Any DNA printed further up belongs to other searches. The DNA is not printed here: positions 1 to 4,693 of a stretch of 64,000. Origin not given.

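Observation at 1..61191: A tail module of more than 61 kb on one strand: an oversized contractile machine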

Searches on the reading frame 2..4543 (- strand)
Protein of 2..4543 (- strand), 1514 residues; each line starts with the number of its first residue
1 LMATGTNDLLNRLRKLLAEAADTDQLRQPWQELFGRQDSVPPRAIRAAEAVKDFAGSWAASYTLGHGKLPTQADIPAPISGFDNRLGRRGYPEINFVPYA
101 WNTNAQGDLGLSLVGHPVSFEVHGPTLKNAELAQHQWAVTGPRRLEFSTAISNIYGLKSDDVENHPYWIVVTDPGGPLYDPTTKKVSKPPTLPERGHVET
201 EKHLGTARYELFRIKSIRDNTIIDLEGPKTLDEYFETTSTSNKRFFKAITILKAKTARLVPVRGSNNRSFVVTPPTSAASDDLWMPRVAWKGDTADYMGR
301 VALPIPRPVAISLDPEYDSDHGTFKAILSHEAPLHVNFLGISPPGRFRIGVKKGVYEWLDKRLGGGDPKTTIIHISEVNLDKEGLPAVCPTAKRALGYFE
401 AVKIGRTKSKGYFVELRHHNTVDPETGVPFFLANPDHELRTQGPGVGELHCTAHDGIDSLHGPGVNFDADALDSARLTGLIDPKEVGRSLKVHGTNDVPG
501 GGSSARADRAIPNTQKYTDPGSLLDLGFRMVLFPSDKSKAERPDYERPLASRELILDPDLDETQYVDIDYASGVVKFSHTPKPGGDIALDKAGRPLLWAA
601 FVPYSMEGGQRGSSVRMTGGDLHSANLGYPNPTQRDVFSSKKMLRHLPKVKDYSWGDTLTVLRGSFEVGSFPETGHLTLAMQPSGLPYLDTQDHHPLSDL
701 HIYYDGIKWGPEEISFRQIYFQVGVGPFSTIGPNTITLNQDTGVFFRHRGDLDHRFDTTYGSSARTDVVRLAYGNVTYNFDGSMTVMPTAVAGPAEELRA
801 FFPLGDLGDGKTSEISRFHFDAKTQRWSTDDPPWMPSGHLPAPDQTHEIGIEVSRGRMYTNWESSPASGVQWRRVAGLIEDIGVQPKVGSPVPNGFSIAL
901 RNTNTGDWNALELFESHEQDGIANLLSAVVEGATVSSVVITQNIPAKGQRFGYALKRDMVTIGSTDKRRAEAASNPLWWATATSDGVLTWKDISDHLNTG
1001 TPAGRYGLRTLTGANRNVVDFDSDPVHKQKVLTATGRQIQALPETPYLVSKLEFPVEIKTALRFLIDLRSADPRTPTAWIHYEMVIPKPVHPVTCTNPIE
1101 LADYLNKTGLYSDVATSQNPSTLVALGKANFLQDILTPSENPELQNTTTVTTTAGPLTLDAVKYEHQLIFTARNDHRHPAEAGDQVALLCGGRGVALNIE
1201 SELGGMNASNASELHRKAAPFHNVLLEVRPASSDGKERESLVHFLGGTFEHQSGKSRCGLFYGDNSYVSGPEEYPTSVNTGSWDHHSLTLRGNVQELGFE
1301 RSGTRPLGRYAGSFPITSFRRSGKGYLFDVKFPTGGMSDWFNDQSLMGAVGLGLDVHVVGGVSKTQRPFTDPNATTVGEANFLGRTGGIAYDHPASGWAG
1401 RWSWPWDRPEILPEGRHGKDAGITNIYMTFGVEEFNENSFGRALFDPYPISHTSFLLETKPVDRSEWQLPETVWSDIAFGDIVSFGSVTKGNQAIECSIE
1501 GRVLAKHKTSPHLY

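Call 5: search_protein_families(library=pfam, proteins=[window:2-4543:-], max_evalue=0.01)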
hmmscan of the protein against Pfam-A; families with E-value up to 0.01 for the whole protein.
window:2-4543:- (1514 aa): 0 families

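Call 8: search_protein_families(library=phrogs, proteins=[window:2-4543:-], max_evalue=0.01)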
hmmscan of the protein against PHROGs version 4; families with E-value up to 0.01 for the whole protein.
window:2-4543:- (1514 aa): 0 families

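Call 45: find_related_loci(query=window:2-4543:-, collection=viral_contigs, flank=10000)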
Query window:2-4543:- (1514 aa) in viral_contigs; peptide patterns used: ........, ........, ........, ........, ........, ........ (x = any residue, [..] = any of these).
No stretch of DNA in the collection matches any of the patterns.
